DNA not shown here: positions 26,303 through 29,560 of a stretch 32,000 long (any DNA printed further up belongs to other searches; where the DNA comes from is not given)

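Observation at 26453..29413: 986-aa orphan protein apparently assembled from five HARE-HTH-like winged-helix modules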

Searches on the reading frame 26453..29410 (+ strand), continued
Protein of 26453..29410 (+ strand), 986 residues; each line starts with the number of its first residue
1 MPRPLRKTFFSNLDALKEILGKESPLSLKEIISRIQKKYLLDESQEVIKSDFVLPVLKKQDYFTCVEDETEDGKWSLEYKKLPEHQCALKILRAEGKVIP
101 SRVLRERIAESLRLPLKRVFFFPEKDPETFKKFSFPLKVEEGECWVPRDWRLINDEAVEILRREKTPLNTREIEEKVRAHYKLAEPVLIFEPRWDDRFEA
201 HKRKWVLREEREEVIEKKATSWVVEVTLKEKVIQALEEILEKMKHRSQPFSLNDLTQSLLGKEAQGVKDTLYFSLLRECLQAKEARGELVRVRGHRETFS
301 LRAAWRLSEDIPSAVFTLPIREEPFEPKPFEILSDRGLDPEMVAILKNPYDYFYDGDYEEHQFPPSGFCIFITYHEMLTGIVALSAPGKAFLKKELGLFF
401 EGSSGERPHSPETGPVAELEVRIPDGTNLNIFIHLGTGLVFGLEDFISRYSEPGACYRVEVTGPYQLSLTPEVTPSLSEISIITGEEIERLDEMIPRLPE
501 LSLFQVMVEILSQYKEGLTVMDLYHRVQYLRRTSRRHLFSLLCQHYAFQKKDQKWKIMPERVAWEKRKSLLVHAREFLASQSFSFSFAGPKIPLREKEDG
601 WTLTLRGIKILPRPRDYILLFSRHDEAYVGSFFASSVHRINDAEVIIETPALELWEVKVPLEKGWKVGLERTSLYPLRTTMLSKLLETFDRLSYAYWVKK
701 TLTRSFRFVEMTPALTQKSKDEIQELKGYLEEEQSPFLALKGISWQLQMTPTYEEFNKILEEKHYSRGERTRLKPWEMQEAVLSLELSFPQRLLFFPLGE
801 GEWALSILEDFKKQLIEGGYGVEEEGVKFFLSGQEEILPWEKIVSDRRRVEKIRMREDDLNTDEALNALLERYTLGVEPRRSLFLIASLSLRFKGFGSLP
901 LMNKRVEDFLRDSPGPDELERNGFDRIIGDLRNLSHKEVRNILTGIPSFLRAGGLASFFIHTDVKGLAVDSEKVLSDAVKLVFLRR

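Call 51: find_encoding_contigs(protein=P0160, flank=8000, max_places=1)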
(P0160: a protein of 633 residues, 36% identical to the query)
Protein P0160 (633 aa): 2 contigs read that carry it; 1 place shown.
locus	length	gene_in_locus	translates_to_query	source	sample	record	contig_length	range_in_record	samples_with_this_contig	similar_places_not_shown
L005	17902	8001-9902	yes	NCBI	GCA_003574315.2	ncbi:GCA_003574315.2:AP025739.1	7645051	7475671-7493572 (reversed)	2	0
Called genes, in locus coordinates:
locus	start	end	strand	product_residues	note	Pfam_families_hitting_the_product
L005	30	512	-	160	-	-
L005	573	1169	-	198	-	-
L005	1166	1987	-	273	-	PF19446:DUF5984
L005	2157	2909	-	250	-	PF07963:N_methyl, PF07596:SBP_bac_10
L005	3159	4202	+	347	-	PF00356:LacI, PF00532:Peripla_BP_1, PF13407:Peripla_BP_4, PF13377:Peripla_BP_3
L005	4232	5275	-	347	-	-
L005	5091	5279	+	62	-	-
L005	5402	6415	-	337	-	PF13434:Lys_Orn_oxgnase (faint), PF01134:GIDA (faint), PF01266:DAO (faint), PF03486:HI0933_like (faint), PF07992:Pyr_redox_2, PF13450:NAD_binding_8 (weak), PF13738:Pyr_redox_3, PF00070:Pyr_redox, +1 more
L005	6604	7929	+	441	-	PF00919:UPF0004, PF04055:Radical_SAM, PF18693:TRAM_2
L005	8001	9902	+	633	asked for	-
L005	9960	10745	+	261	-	PF00149:Metallophos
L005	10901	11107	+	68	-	PF10049:DUF2283 (weak)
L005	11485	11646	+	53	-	-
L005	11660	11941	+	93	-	-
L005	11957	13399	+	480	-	PF00773:RNB, PF18614:RNase_II_C_S1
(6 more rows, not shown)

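Call 52: find_encoding_contigs(protein=P0164, flank=8000, max_places=2)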
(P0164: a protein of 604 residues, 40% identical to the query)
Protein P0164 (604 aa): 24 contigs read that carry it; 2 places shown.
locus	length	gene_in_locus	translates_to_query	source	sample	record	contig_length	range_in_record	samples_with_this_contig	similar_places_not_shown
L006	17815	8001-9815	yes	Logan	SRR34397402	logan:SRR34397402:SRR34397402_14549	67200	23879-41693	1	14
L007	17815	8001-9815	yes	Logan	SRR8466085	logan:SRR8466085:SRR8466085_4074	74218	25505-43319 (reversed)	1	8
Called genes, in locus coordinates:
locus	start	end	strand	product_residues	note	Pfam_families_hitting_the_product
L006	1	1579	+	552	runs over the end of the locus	PF00370:FGGY_N, PF02782:FGGY_C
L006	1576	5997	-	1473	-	PF04389:Peptidase_M28, PF12704:MacB_PCD (faint), PF02687:FtsX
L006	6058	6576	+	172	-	-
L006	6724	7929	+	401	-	PF12704:MacB_PCD, PF02687:FtsX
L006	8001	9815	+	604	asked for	-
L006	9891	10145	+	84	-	PF01649:Ribosomal_S20p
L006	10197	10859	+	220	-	PF13384:HTH_23 (faint), PF02796:HTH_7 (faint), PF13518:HTH_28 (faint)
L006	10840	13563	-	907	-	PF04879:Molybdop_Fe4S4, PF00384:Molybdopterin, PF01568:Molydop_binding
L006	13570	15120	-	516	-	PF12797:Fer4_2 (weak), PF13247:Fer4_11, PF14697:Fer4_21 (weak), PF12838:Fer4_7, PF13187:Fer4_9 (weak), PF25160:LdpA_Fe-S-bd (weak), PF00037:Fer4, PF03916:NrfD, +5 more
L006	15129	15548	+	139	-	PF12867:DinB_2 (weak)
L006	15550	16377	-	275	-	-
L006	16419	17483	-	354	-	PF01408:GFO_IDH_MocA, PF22725:GFO_IDH_MocA_C3, PF02894:GFO_IDH_MocA_C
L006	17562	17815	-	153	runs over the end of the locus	-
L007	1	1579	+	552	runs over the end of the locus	PF00370:FGGY_N, PF02782:FGGY_C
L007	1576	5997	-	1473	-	PF04389:Peptidase_M28, PF12704:MacB_PCD (faint), PF02687:FtsX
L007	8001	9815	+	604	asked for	-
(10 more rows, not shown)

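Call 56: search_protein_families(library=pfam, alignment_id=A6, max_evalue=0.01)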
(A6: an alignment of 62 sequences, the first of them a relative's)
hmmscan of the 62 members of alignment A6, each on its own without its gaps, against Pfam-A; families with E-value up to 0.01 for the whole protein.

A. member 1, P0026 (612 aa): 0 families

B. families by the number of members that match (of 62 scanned): 3 families
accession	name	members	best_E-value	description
PF05066.19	HARE-HTH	5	2.6e-08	HB1, ASXL, restriction endonuclease HTH domain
PF16007.11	DUF4777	2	1.7e-05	Domain of unknown function (DUF4777)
PF24356.1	WH_PARP12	1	0.0048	PARP12 winged helix domain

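Call 59: find_encoding_contigs(protein=P0008, flank=10000, max_places=2)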
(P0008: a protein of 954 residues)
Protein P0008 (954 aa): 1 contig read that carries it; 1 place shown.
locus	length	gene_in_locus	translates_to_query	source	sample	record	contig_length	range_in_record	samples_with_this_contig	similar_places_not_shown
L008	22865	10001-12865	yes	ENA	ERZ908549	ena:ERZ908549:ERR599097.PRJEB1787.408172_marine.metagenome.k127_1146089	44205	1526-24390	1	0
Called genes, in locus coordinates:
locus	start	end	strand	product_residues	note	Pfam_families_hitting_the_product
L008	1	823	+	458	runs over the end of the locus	PF00890:FAD_binding_2, PF01134:GIDA (weak), PF01266:DAO (faint), PF07992:Pyr_redox_2, PF12831:FAD_oxidored (weak), PF13738:Pyr_redox_3, PF00070:Pyr_redox, PF02852:Pyr_redox_dim, +4 more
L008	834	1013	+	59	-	PF02416:TatA_B_E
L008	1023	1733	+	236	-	PF00902:TatC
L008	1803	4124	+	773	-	PF00890:FAD_binding_2 (weak), PF01266:DAO (weak), PF01946:Thi4 (weak), PF07992:Pyr_redox_2 (faint), PF12831:FAD_oxidored, PF13450:NAD_binding_8, PF02662:FlpD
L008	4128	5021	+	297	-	-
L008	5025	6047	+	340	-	PF17179:Fer4_22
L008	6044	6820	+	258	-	-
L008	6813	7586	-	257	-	PF00398:RrnaAD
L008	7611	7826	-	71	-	-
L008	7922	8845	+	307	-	-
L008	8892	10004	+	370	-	PF02595:Gly_kinase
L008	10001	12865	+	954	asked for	-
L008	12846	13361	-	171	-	PF01510:Amidase_2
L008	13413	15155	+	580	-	PF13520:AA_permease_2, PF00324:AA_permease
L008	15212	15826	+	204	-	PF00582:Usp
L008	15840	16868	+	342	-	-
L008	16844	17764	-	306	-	-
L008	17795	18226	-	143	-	-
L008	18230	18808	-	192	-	PF04542:Sigma70_r2, PF08281:Sigma70_r4_2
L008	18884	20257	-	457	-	-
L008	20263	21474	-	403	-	PF01979:Amidohydro_1, PF07969:Amidohydro_3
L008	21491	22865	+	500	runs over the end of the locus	PF02074:Peptidase_M32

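Call 60: find_encoding_contigs(protein=P0006, flank=10000, max_places=2)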
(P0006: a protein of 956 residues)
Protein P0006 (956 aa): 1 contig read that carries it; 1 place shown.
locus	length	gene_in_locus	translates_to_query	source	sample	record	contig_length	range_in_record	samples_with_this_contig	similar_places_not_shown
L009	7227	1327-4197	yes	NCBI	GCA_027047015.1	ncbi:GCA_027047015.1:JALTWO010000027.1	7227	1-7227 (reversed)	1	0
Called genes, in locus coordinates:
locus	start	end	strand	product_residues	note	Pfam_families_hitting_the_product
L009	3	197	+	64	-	?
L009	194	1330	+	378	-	PF02595:Gly_kinase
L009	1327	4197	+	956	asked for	-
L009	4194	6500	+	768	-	-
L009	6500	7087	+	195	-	PF02660:G3P_acyltransf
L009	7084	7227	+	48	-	?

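Call 61: find_encoding_contigs(protein=P0009, flank=10000, max_places=2)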
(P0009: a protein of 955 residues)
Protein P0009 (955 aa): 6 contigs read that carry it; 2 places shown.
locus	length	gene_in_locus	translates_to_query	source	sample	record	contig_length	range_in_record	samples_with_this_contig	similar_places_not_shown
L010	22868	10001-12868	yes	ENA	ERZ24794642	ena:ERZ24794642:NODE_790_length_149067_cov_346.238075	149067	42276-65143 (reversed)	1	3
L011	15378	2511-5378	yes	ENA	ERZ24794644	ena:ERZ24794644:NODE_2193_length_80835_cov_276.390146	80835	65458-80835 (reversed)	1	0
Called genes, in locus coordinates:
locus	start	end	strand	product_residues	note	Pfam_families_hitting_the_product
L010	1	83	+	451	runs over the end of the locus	PF01266:DAO (faint), PF07992:Pyr_redox_2, PF13738:Pyr_redox_3, PF00070:Pyr_redox, PF02852:Pyr_redox_dim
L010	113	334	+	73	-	PF02416:TatA_B_E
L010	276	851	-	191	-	-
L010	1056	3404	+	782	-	PF00890:FAD_binding_2 (weak), PF01266:DAO (weak), PF07992:Pyr_redox_2 (weak), PF12831:FAD_oxidored, PF13450:NAD_binding_8 (weak), PF02662:FlpD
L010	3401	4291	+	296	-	-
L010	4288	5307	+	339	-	PF17179:Fer4_22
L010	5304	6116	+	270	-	-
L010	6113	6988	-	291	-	PF00398:RrnaAD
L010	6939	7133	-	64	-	-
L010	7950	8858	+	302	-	-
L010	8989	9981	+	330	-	PF02595:Gly_kinase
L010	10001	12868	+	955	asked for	-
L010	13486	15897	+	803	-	PF00324:AA_permease, PF13520:AA_permease_2, PF00582:Usp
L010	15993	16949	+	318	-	-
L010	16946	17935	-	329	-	-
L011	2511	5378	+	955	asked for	-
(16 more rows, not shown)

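Call 68: search_protein_families(library=pfam, proteins=[P0015, P0047, P0011, P0013, P0017, P0022, P0019], max_evalue=5)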
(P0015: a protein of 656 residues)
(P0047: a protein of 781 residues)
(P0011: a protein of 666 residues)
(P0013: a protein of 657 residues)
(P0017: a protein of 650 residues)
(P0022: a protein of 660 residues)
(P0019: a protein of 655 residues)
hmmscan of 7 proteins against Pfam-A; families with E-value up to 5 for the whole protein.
P0015 (656 aa): 3 families
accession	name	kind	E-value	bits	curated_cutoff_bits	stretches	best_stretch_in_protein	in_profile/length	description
PF05066.19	HARE-HTH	-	0.00033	21.4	25.9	1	150-179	5-34/71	HB1, ASXL, restriction endonuclease HTH domain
PF21476.4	PF0610-like_N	-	0.1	13.3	33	0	110-131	18-39/50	PF0610-like, N-terminal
PF12095.13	CRR7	-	0.29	12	25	1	99-134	20-55/84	Protein CHLORORESPIRATORY REDUCTION 7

P0047 (781 aa): 11 families
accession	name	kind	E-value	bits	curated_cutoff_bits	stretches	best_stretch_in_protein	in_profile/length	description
PF02384.22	N6_Mtase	-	3.4e-14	53.3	20.4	3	450-497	25-72/311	N-6 DNA Methylase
PF01170.24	UPF0020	-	1.1e-07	32.2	22.3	1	462-605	19-130/197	RMKL-like, methyltransferase domain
PF05175.20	MTS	-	0.00014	22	23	1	546-636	50-144/170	Methyltransferase small domain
PF07669.17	Eco57I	-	0.0012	19.4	25.3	1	592-605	70-83/171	Eco57I restriction-modification methylase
PF20473.4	MmeI_Mtase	-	0.052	13.2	27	1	472-573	20-84/259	MmeI, DNA-methyltransferase domain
PF13649.12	Methyltransf_25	-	0.07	14.3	27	0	547-626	17-97/97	Methyltransferase domain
PF13847.12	Methyltransf_31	-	0.12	12.5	27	0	552-634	29-113/145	Methyltransferase domain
PF05402.18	PqqD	-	0.17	12.7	23.4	1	134-182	8-50/67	Coenzyme PQQ synthesis protein D (PqqD)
PF18416.6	GbpA_2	-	0.24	12.1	26.6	1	320-386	17-83/101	N-acetylglucosamine binding protein domain 2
PF18213.6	SUB1_ProdP9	-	0.25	11.6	25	0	388-403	52-67/80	SUB1 protease Prodomain ProdP9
PF22642.1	MinC_N_1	-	0.3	11.8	27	0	391-438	18-65/78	Cell-division inhibitor MinC, N-terminal domain-like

P0011 (666 aa): 1 family
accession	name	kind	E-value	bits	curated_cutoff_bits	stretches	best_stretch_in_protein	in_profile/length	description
PF02491.25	SHS2_FTSA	-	0.12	13.1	25.4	0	356-384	20-52/79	SHS2 domain inserted in FTSA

P0013 (657 aa): 3 families
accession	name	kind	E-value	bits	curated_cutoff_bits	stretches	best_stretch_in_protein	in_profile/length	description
PF16007.11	DUF4777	-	0.047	14.3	34.4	1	148-173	11-36/66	Domain of unknown function (DUF4777)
PF02384.22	N6_Mtase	-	0.087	12.6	20.4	1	370-413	28-71/311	N-6 DNA Methylase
PF21234.2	Phosphatase-like_N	-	0.12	13.3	27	1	527-562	8-43/58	Protein-tyrosine-phosphatase-like, N-terminal domain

P0017 (650 aa): 5 families
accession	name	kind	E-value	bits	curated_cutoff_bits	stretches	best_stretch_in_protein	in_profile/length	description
PF16007.11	DUF4777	-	0.00016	22.2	34.4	1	17-44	12-39/66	Domain of unknown function (DUF4777)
PF02384.22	N6_Mtase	-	0.0029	17.4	20.4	1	524-602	154-234/311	N-6 DNA Methylase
PF05066.19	HARE-HTH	-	0.012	16.4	25.9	1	149-173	6-30/71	HB1, ASXL, restriction endonuclease HTH domain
PF22288.1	DUF6963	-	0.13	12.3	27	1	149-233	116-200/217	Domain of unknown function (DUF6963)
PF14396.12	CFTR_R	-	0.22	11.5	22.5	1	266-344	73-150/213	Cystic fibrosis TM conductance regulator (CFTR), regulator domain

P0022 (660 aa): 4 families
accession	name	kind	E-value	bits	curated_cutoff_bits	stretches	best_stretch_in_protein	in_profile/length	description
PF05402.18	PqqD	-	0.059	14.2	23.4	1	110-170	3-50/67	Coenzyme PQQ synthesis protein D (PqqD)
PF05771.16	Pox_A31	-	0.1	13.1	22.4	1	447-485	67-105/113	Poxvirus A31 protein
PF10168.15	Nup88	-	0.24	9.6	24.4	1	246-295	571-620/702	Nuclear pore component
PF01863.23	YgjP-like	-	3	8.2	26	1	176-262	23-119/207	YgjP-like, metallopeptidase domain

P0019 (655 aa): 0 families
